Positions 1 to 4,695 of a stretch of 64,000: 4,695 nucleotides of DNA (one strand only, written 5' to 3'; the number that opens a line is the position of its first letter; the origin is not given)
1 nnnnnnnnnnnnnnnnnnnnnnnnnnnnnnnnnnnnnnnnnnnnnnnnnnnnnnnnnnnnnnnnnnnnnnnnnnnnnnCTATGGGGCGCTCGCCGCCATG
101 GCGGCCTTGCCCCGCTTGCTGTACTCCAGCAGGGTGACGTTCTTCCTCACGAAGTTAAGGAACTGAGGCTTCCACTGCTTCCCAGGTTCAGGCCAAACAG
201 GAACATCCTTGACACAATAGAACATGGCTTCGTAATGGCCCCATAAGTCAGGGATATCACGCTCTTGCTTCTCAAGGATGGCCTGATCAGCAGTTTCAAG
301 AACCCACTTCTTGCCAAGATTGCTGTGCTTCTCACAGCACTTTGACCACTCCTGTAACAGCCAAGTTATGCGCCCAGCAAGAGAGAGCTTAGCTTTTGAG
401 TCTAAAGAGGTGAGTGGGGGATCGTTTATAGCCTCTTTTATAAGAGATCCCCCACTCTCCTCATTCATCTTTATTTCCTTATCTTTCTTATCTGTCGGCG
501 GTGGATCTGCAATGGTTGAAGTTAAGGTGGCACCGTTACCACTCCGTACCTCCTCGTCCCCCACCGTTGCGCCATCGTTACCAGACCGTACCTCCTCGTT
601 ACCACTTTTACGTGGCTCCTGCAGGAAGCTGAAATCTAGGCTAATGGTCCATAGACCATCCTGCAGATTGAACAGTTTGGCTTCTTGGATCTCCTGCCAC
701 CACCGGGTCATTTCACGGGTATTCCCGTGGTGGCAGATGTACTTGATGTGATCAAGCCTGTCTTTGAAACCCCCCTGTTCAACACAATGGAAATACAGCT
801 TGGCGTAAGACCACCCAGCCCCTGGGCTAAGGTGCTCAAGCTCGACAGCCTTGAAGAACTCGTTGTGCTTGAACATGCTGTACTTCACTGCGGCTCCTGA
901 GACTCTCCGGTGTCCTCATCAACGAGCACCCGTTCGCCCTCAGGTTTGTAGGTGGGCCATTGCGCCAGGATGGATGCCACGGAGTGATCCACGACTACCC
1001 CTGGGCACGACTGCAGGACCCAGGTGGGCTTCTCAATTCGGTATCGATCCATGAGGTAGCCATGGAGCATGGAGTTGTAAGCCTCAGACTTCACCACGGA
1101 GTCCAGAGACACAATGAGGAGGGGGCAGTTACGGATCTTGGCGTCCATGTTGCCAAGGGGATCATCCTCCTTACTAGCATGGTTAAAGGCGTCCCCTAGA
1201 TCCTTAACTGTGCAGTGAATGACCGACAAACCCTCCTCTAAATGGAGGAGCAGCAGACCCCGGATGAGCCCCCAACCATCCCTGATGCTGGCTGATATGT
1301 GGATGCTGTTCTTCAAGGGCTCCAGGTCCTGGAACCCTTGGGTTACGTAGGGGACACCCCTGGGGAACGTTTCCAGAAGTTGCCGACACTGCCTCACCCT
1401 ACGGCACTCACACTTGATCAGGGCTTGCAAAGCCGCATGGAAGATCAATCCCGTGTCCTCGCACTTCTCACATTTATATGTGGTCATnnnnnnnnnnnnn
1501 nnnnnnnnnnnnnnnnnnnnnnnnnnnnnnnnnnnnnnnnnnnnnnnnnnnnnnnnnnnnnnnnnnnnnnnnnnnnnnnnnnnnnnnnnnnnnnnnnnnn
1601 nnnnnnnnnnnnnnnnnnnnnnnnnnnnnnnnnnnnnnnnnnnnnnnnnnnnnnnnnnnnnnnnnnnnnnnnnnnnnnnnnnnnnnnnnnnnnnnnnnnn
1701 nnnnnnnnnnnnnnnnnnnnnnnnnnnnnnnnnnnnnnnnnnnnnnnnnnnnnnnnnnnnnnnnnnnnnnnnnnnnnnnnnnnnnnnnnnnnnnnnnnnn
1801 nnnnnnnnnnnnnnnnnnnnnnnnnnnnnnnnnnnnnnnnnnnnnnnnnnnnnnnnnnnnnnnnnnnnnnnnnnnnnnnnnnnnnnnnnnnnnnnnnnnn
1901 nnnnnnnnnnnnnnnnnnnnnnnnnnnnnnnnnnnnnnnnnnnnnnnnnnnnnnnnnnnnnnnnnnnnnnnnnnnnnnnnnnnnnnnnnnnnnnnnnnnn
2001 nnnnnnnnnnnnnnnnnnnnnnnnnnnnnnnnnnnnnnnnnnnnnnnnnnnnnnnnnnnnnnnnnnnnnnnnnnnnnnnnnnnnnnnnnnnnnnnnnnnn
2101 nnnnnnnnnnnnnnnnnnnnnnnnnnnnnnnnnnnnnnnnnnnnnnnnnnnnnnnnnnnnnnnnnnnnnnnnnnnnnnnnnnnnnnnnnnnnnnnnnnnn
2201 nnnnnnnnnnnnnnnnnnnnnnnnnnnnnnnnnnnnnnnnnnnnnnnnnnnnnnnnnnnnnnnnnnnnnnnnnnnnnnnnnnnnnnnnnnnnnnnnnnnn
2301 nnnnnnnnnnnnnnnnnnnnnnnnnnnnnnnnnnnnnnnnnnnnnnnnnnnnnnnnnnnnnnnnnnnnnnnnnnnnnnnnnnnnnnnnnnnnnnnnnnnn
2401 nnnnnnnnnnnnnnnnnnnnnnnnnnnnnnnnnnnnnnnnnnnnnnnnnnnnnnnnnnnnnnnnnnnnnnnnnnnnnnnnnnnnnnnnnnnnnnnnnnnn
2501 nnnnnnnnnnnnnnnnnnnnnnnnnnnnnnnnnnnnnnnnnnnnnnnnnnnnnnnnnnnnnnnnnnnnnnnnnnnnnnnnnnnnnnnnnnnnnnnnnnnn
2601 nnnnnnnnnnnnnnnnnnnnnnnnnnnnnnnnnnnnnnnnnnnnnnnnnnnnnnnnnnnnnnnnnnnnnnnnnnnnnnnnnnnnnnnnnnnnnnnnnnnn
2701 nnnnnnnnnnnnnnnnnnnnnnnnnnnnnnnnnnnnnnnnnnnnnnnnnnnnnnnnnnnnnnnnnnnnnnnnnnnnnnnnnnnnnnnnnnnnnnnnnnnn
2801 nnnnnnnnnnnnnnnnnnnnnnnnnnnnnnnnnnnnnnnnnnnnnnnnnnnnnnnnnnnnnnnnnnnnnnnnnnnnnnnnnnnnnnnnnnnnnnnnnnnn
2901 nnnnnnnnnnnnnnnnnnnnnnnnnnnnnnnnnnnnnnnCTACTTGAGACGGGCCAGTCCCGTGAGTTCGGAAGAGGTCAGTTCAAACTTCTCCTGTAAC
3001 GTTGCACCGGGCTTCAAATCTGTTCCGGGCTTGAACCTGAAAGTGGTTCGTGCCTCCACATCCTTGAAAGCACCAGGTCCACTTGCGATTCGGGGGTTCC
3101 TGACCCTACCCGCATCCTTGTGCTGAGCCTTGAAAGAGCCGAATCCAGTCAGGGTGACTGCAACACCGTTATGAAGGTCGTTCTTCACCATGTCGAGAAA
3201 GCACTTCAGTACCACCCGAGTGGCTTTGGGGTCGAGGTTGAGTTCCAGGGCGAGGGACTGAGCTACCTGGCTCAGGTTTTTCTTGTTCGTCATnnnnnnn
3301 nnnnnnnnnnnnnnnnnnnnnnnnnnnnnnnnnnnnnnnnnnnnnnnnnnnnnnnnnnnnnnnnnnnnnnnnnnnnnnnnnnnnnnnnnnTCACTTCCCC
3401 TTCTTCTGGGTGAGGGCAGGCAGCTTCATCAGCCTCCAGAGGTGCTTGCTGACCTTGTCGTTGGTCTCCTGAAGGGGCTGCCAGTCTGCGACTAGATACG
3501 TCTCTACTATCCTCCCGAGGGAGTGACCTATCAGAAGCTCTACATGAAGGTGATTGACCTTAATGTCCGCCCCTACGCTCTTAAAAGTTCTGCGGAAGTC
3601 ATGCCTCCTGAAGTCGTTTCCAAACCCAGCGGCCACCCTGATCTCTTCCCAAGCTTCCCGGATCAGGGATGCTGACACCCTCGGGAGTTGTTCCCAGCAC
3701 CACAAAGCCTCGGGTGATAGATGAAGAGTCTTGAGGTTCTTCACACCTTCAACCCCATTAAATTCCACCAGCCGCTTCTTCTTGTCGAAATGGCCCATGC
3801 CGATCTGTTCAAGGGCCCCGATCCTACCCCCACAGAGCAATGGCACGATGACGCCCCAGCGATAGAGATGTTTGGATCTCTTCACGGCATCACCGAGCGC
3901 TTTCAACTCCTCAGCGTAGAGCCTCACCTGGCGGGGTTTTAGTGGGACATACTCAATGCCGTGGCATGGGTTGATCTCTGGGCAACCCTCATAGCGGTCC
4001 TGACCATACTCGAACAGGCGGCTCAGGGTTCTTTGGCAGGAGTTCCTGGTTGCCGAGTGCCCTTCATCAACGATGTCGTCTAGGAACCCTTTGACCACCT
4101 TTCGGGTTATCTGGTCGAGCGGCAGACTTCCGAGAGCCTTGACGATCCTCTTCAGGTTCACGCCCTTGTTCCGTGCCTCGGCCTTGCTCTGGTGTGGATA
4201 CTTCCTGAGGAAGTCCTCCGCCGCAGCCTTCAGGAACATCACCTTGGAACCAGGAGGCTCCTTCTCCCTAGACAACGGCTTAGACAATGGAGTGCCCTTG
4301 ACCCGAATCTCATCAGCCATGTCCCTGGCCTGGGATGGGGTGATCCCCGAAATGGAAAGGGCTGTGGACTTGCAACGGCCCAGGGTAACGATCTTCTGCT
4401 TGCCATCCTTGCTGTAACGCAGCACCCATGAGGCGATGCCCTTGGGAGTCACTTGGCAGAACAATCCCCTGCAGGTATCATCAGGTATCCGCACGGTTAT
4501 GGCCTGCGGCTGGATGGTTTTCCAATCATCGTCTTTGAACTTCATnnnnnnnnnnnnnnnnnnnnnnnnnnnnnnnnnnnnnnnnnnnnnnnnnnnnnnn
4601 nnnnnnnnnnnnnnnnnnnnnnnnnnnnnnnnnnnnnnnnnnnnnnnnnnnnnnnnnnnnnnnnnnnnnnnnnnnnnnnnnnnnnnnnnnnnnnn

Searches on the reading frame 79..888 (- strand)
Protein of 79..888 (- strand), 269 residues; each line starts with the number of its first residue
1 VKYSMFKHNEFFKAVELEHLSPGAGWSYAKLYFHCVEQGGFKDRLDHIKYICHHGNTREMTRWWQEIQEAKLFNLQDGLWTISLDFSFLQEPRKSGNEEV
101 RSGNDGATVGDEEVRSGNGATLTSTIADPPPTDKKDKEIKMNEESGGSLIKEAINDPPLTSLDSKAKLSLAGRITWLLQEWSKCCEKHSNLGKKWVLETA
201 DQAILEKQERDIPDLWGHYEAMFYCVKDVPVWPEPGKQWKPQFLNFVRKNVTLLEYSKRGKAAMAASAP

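Call 9: search_protein_families(library=pfam, proteins=[window:79-888:-], max_evalue=0.01)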
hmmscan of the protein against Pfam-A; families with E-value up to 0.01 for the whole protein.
window:79-888:- (269 aa): 0 families

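Call 10: search_protein_families(library=phrogs, proteins=[window:79-888:-], max_evalue=0.01)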
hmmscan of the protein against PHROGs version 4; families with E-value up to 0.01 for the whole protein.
window:79-888:- (269 aa): 0 families

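Call 31: find_homologous_proteins(query=window:79-888:-)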
Query window:79-888:-: 374 candidates shared short words with the query, none scored E <= 0.001.

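Call 54: search_dna_similar(query=window:79-888:-, collection=phages, mode=protein, max_evalue=0.001)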
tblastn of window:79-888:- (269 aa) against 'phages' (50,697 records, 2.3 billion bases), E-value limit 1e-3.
No match.

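Call 107: search_protein_families(library=ncbifam, proteins=[window:79-888:-], max_evalue=0.01)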
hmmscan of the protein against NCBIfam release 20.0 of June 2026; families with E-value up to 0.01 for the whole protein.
window:79-888:- (269 aa): 0 families

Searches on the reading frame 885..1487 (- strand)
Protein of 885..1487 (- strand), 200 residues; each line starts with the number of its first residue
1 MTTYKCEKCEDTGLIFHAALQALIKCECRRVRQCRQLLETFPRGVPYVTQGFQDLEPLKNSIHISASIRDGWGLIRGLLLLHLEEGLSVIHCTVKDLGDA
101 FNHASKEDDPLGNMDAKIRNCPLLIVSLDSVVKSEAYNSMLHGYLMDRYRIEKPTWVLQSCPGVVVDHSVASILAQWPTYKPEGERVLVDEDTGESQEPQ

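Call 9: search_protein_families(library=pfam, proteins=[window:885-1487:-], max_evalue=0.01)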
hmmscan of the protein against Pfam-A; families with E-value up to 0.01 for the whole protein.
window:885-1487:- (200 aa): 0 families

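Call 10: search_protein_families(library=phrogs, proteins=[window:885-1487:-], max_evalue=0.01)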
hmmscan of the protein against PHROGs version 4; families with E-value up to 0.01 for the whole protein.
window:885-1487:- (200 aa): 0 families

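Call 17: find_homologous_proteins(query=window:885-1487:-)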
Query window:885-1487:- (200 aa): 1 proteins with E <= 0.001 among 117 candidates.
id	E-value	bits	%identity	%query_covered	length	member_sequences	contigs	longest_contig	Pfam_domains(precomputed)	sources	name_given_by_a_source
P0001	1.8e-133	460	100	100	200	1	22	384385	-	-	-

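Call 23: find_encoding_contigs(protein=P0001, flank=6000, max_places=10)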
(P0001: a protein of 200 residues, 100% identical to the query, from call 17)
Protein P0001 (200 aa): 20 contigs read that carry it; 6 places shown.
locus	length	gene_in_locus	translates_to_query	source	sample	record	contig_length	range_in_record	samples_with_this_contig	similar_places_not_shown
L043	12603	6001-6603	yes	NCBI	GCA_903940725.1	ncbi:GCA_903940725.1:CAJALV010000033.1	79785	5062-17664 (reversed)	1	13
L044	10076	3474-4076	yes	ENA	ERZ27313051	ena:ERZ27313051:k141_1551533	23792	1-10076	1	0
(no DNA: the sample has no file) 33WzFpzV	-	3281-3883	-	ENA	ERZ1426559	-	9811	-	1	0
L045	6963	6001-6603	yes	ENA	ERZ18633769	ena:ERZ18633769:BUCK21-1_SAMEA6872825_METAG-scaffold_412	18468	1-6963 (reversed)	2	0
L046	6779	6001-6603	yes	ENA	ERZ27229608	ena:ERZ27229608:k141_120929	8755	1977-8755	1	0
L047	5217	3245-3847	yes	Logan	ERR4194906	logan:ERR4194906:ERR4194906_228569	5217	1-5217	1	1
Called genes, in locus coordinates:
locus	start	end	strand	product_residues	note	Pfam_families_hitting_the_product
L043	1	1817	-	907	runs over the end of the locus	PF08448:PAS_4 (weak), PF13188:PAS_8, PF08447:PAS_3, PF08448:PAS_4, PF00989:PAS (weak), PF08448:PAS_4, PF02518:HATPase_c, PF00072:Response_reg, +4 more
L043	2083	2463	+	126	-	-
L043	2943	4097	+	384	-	PF13356:Arm-DNA-bind_3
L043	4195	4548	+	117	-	PF00216:Bac_DNA_binding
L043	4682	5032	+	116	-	-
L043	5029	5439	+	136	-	-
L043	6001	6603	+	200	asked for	-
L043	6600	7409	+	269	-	-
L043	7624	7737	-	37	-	-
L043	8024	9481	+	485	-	PF27155:Y4rL_C, PF22483:Mu-transpos_C_2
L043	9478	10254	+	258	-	PF01695:IstB_IS21, PF00308:Bac_DnaA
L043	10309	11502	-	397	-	PF04140:ICMT (faint), PF04191:PEMT (weak)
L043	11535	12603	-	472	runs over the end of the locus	PF02321:OEP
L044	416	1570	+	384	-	PF13356:Arm-DNA-bind_3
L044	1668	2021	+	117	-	PF00216:Bac_DNA_binding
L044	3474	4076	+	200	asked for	-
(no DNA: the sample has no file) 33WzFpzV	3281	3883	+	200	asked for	-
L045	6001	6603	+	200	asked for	-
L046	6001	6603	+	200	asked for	-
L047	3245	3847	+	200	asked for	-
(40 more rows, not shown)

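Call 36: search_protein_representatives(protein=P0001)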
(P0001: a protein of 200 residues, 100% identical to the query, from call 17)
Query: 200 residues. Proteins with E-value up to 0.001 (for the whole library): 8; up to 1e-10: 2; up to 1e-30: 2. The best 8 are listed.
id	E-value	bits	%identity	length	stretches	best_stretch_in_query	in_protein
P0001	5.8e-134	460.3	100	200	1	1-200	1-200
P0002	8.0e-47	175.8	48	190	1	3-168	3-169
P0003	1.4e-06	44.3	27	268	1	4-172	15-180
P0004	5.0e-06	42.6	25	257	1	6-160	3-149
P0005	1.4e-05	41.1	37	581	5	18-55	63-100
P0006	1.1e-04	38.2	25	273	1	3-168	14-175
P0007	4.1e-04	36.3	31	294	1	22-158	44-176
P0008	4.9e-04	36.1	35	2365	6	107-146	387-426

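Call 37: predict_structure(protein=P0001)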
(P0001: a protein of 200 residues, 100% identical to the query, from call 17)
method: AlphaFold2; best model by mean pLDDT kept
length: 200 residues; sequences in the alignment: 1
mean_pLDDT: 34.4   pTM: 0.25
mean pLDDT of the five models: 34.4, 33.6, 31.2, 30.5, 30.4
residues with pLDDT >= 90: 0; 70-90: 0; 50-70: 2; < 50: 198
segments of 3 or more residues with pLDDT < 50: 1-192, 197-200
pLDDT, mean of each block of 10 residues (from residue 1): 25 28 30 35 25 25 27 34 39 47 41 44 42 40 45 30 31 28 32 41
secondary structure, 60 per line:
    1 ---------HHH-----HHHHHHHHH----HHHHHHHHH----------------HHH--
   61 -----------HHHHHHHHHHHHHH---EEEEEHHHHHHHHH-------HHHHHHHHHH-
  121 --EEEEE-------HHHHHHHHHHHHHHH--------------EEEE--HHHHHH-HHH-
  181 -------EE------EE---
elements in order: H18-26 H31-39 H72-85 E89-93 H94-102 H110-119 E123-127 H135-149 E164-167 H170-175

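Call 39: search_protein_families(library=pfam, proteins=[P0002, P0003, P0004, P0006, P0007], max_evalue=0.01)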
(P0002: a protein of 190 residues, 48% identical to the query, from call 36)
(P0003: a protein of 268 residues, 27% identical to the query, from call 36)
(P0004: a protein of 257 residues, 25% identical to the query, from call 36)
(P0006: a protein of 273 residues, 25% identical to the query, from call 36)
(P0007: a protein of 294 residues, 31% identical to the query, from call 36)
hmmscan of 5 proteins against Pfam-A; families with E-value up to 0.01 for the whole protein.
P0002 (190 aa): 0 families

P0003 (268 aa): 0 families

P0004 (257 aa): 0 families

P0006 (273 aa): 0 families

P0007 (294 aa): 0 families

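Call 44: find_related_loci(query=A2, collection=metagenome_contigs, flank=6000)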
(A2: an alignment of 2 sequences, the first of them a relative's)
Query A2 (200 aa) in metagenome_contigs; peptide patterns used: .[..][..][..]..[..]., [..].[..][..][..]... (x = any residue, [..] = any of these).
160 stretches matched a pattern, but none encodes a relative of the query by tblastn (E <= 1e-3).

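Call 45: find_related_loci(query=A2, collection=viral_contigs, flank=6000)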
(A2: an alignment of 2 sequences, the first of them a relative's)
Query A2 (200 aa) in viral_contigs; peptide patterns used: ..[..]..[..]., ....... (x = any residue, [..] = any of these).
61 stretches matched a pattern; 2 encode a relative of the query (tblastn E <= 1e-3); 2 distinct loci.
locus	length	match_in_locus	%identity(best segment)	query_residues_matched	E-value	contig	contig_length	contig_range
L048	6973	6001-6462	23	2-126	1e-6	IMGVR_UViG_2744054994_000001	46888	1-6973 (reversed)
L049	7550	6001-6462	24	2-126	5e-6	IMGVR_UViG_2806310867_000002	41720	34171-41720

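Call 46: find_encoding_contigs(protein=P0002, flank=6000, max_places=8)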
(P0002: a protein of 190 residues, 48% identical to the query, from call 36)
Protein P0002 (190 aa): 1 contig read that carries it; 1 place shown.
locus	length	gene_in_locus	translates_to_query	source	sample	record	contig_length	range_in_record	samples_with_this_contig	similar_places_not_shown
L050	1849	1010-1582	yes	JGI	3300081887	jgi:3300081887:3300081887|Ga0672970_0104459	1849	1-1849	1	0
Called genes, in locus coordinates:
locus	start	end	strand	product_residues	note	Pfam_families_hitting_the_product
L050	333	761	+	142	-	-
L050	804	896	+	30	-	-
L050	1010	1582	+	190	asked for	-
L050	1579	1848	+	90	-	?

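Call 49: find_encoding_contigs(protein=P0003, flank=5000, max_places=3)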
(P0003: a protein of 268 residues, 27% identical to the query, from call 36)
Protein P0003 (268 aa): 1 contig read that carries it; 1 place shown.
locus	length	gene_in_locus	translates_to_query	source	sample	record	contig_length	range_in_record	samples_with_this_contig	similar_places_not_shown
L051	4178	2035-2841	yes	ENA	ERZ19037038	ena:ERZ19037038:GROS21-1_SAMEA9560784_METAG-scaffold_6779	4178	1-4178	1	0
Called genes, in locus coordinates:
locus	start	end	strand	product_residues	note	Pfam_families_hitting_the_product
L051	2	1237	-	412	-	?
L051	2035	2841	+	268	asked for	-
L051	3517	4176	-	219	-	?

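Call 50: find_encoding_contigs(protein=P0004, flank=5000, max_places=3)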
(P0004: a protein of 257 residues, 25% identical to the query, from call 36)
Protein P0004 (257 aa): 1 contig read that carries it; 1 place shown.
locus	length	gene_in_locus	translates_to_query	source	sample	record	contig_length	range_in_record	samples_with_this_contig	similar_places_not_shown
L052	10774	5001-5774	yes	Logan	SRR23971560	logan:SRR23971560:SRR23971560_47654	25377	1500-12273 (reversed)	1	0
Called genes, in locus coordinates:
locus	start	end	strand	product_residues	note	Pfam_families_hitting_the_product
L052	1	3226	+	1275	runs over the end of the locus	-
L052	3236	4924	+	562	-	PF04851:ResIII, PF00176:SNF2-rel_dom, PF00271:Helicase_C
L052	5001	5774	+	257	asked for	-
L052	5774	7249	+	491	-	PF03796:DnaB_C, PF06745:ATPase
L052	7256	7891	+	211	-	-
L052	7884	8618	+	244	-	PF01807:Zn_ribbon_DnaG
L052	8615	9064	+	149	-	-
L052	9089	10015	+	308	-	PF00961:LAGLIDADG_1 (faint), PF14528:LAGLIDADG_3 (weak)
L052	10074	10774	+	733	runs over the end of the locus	?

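Call 55: search_dna_similar(query=window:885-1487:-, collection=phages, mode=protein, max_evalue=0.001)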
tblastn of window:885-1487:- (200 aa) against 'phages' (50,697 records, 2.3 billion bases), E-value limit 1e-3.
No match.

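Call 107: search_protein_families(library=ncbifam, proteins=[window:885-1487:-], max_evalue=0.01)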
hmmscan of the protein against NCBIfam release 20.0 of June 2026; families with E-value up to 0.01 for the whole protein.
window:885-1487:- (200 aa): 2 families
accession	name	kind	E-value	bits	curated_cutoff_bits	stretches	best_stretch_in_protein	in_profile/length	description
NF005304.0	PRK06835.1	equivalog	0.0005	19.3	215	0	3-32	98-121/330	ATP-binding protein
NF005378.0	PRK06921.1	subfamily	0.0022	17.1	207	1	3-40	32-71/266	hypothetical protein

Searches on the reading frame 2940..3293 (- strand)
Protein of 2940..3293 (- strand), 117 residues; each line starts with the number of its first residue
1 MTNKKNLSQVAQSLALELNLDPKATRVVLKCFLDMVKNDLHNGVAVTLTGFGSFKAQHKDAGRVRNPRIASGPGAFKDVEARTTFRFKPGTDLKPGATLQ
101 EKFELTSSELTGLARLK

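Call 9: search_protein_families(library=pfam, proteins=[window:2940-3293:-], max_evalue=0.01)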
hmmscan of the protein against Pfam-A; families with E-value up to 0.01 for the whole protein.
window:2940-3293:- (117 aa): 1 family
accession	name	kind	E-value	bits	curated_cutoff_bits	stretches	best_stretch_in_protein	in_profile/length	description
PF00216.26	Bac_DNA_binding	-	3.6e-13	50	22.4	1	8-94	4-86/90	Bacterial DNA-binding protein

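Call 10: search_protein_families(library=phrogs, proteins=[window:2940-3293:-], max_evalue=0.01)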
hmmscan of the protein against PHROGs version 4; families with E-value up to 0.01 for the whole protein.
window:2940-3293:- (117 aa): 1 family
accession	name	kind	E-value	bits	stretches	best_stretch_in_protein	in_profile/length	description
phrog_379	-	DNA, RNA and nucleotide metabolism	2.1e-11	44.5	1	2-94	27-115/138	DNA binding protein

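Call 107: search_protein_families(library=ncbifam, proteins=[window:2940-3293:-], max_evalue=0.01)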
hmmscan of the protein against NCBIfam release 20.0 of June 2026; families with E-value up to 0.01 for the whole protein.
window:2940-3293:- (117 aa): 6 families
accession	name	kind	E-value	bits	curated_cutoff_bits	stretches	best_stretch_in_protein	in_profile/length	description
NF001401.0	PRK00285.1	equivalog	4.1e-10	39.7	111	1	9-95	10-92/103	integration host factor subunit alpha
NF001222.0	PRK00199.1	equivalog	3.9e-08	33.4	115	1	18-95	15-88/95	integration host factor subunit beta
TIGR00987.1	himA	equivalog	2.3e-06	27.9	120.25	1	10-94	7-87/96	integration host factor subunit alpha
NF008023.0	PRK10753.1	equivalog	5.3e-06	26.7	162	1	8-69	4-65/90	nucleoid-associated protein HU-alpha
TIGR00988.1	hip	equivalog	1.5e-05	25.2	119.95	1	20-94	17-87/94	integration host factor subunit beta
NF007945.0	PRK10664.1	equivalog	9.2e-05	22.9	157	1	6-69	2-65/90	nucleoid-associated protein HU-beta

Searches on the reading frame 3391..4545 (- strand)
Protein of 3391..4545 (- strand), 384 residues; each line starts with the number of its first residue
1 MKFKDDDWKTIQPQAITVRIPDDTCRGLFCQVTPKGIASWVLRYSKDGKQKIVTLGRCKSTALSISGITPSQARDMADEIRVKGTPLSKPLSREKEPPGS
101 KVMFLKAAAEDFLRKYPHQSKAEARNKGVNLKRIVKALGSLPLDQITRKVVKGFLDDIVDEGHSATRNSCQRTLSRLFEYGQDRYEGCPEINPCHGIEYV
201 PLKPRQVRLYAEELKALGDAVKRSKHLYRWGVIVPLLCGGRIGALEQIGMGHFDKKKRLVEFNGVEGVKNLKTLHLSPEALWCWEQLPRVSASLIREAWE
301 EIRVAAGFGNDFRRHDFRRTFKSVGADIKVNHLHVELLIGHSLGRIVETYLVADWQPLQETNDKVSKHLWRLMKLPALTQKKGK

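Call 9: search_protein_families(library=pfam, proteins=[window:3391-4545:-], max_evalue=0.01)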
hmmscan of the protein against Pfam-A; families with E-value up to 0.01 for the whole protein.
window:3391-4545:- (384 aa): 3 families
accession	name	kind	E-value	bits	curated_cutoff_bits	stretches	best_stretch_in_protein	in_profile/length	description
PF13356.12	Arm-DNA-bind_3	-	4.7e-09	36.7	27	1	22-82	19-68/83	Arm DNA-binding domain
PF22022.2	Phage_int_M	-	0.0011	19.6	27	1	106-181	2-79/96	Phage integrase central domain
PF00589.27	Phage_integrase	-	0.0042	17.3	27.1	0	279-351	94-166/172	Phage integrase family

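Call 10: search_protein_families(library=phrogs, proteins=[window:3391-4545:-], max_evalue=0.01)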
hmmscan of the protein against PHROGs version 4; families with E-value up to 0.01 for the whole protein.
window:3391-4545:- (384 aa): 3 families
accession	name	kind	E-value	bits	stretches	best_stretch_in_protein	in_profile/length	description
phrog_1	-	integration and excision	4.2e-32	113.2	1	21-369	111-451/611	integrase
phrog_7244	-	integration and excision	2e-10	41.4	1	125-252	97-222/263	integrase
phrog_3423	-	unknown function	1.3e-06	29.5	1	5-58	10-61/157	-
